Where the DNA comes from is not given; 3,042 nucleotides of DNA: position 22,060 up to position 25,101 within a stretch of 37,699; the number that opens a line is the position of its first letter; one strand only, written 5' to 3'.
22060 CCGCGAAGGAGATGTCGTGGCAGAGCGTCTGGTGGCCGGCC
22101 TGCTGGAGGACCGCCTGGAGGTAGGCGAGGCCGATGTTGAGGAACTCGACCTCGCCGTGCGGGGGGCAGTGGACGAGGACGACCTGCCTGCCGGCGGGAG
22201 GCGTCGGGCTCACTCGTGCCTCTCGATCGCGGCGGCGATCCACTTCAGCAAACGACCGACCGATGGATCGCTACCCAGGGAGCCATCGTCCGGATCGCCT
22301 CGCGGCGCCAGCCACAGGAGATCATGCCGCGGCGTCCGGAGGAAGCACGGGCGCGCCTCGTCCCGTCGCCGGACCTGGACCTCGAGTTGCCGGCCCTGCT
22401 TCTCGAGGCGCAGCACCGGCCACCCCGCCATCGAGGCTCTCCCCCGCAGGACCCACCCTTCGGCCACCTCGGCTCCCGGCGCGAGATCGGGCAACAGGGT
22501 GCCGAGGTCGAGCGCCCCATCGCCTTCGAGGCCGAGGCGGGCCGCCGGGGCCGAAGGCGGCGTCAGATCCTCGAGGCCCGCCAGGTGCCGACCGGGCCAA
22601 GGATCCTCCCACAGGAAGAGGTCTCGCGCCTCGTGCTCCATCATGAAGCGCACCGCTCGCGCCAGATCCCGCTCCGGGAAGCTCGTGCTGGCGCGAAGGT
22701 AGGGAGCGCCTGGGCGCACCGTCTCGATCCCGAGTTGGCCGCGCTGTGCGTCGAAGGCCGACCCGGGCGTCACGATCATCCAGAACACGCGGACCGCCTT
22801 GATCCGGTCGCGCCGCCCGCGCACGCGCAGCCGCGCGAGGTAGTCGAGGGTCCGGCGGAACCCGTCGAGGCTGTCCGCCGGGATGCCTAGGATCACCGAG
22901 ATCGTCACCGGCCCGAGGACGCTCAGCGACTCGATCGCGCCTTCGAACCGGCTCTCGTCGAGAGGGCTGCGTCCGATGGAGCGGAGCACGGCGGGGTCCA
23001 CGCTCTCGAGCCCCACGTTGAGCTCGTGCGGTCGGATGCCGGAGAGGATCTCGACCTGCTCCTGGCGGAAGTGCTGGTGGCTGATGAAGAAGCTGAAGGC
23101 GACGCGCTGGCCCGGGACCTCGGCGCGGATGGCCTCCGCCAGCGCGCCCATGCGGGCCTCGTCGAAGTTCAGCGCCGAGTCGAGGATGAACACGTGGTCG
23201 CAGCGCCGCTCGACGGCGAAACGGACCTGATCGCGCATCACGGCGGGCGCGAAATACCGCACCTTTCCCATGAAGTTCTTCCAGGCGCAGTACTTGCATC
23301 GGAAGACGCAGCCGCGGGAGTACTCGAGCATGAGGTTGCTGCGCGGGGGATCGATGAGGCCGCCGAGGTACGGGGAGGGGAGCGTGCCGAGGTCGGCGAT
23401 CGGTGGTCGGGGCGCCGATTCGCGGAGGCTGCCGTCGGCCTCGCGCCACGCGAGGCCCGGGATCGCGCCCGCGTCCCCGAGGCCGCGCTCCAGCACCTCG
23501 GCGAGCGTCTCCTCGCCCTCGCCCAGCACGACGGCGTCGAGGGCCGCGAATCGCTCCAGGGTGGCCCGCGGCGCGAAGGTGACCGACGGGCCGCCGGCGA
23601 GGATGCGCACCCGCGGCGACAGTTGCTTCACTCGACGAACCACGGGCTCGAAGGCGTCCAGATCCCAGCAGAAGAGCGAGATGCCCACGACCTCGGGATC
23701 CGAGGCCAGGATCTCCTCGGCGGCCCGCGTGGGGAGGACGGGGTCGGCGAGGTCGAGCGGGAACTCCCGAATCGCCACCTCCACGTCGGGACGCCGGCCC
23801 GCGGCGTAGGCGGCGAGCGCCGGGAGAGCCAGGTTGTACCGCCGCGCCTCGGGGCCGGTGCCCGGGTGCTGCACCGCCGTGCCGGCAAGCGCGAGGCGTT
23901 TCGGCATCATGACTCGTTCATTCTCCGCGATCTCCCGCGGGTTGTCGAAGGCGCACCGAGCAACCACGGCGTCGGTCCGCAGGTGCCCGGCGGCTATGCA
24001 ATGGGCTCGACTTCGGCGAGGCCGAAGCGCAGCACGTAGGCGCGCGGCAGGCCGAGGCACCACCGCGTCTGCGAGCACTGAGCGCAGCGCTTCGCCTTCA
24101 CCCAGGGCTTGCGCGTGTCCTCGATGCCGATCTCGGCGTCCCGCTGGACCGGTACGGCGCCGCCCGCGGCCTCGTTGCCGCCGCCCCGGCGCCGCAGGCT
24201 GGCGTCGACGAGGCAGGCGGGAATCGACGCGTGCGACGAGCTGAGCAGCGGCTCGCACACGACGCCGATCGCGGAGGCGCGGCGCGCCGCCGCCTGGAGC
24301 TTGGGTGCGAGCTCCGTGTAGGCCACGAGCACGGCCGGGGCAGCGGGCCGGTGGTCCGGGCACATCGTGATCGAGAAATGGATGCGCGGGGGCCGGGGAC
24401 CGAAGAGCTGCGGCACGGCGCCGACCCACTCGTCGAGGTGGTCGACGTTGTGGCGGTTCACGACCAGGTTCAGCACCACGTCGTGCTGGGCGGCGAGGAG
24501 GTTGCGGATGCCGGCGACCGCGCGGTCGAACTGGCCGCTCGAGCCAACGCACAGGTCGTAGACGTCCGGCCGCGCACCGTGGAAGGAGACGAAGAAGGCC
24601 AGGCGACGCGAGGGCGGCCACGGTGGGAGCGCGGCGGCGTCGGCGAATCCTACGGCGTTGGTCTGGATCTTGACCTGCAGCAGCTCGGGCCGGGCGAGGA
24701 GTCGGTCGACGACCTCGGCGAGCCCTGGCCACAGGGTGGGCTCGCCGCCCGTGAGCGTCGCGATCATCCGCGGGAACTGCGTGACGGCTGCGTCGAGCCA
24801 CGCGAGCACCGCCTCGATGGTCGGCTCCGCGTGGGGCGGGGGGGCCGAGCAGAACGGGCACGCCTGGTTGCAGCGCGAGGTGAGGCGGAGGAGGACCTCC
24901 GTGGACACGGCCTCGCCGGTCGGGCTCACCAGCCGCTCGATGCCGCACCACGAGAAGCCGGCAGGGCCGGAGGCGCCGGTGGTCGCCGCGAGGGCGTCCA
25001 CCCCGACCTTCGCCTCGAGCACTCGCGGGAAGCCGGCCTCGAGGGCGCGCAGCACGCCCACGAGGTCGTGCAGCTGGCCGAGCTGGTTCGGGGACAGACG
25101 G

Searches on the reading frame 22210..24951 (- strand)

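Call 13: search_protein_families(library=pfam, proteins=[window:22210-24951:-], max_evalue=0.01)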
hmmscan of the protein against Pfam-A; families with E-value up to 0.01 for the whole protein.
window:22210-24951:- (913 aa): 2 families
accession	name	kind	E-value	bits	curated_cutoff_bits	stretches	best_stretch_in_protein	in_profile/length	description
PF02310.24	B12-binding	-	1.1e-16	61.2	32.1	1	374-486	15-120/121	B12 binding domain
PF04055.27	Radical_SAM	-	1.4e-12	48.6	29.5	1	543-705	2-166/166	Radical SAM superfamily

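Call 53: search_protein_families(library=ncbifam, proteins=[window:22210-24951:-], max_evalue=0.00001)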
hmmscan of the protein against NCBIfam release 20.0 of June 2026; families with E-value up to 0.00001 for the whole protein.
window:22210-24951:- (913 aa): 14 families
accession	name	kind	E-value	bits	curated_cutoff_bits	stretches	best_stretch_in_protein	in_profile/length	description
NF033712.0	B12_rSAM_KedN5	subfamily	3.6e-28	98.2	700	1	409-747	52-401/624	KedN5 family methylcobalamin-dependent radical SAM C-methyltransferase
NF050148.1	rSAM_ApyD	equivalog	2.9e-25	88.7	750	1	402-720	58-378/645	RiPP biosynthesis radical SAM protein ApyD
TIGR04013.1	B12_SAM_MJ_1487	hypoth_equivalog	5.6e-18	64.9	251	1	409-714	33-339/382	TIGR04013 family B12-binding domain/radical SAM domain-containing protein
TIGR03975.1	rSAM_ocin_1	subfamily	1.5e-14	53.4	281.85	1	409-659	119-381/606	RiPP maturation radical SAM C-methyltransferase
TIGR04072.2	rSAM_ladder_B12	equivalog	2.5e-14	52.8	360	1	431-708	83-349/443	lipid biosynthesis B12-binding/radical SAM protein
TIGR04367.1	HpnR_B12_rSAM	equivalog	1.5e-13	50.2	650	1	415-610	57-255/490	hopanoid C-3 methylase HpnR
TIGR03471.1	HpnJ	equivalog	1.6e-13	50.4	577.6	1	437-710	87-367/472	hopanoid biosynthesis associated radical SAM protein HpnJ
TIGR02026.1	BchE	equivalog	1.2e-12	47.5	481.35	1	406-611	51-267/497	magnesium-protoporphyrin IX monomethyl ester anaerobic oxidative cyclase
TIGR04479.1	bcpD_PhpK_rSAM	subfamily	1.4e-12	46.8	600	1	414-707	105-408/504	PhpK family radical SAM P-methyltransferase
TIGR04385.1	B12_rSAM_cofa1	equivalog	3e-12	46.5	450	1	412-634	55-290/438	B12 lower ligand biosynthesis radical SAM protein BzaD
TIGR04190.1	B12_SAM_Ta0216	equivalog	6.2e-11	41.6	500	0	544-716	224-404/554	TIGR04190 family B12-binding domain/radical SAM domain protein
TIGR04295.1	B12_rSAM_oligo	hypoth_equivalog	1.2e-10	40.7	400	0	542-651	203-304/422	TIGR04295 family B12-binding domain-containing radical SAM protein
TIGR04014.1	B12_SAM_MJ_0865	equivalog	1.9e-10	40.1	360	1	420-563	40-184/434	methyl-coenzyme M reductase glutamine C-methyltransferase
NF038361.1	rSAM_Sden_1168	equivalog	6.6e-06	24.9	575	0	409-707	131-450/560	Sden_1168 family B12-binding radical SAM P-methyltransferase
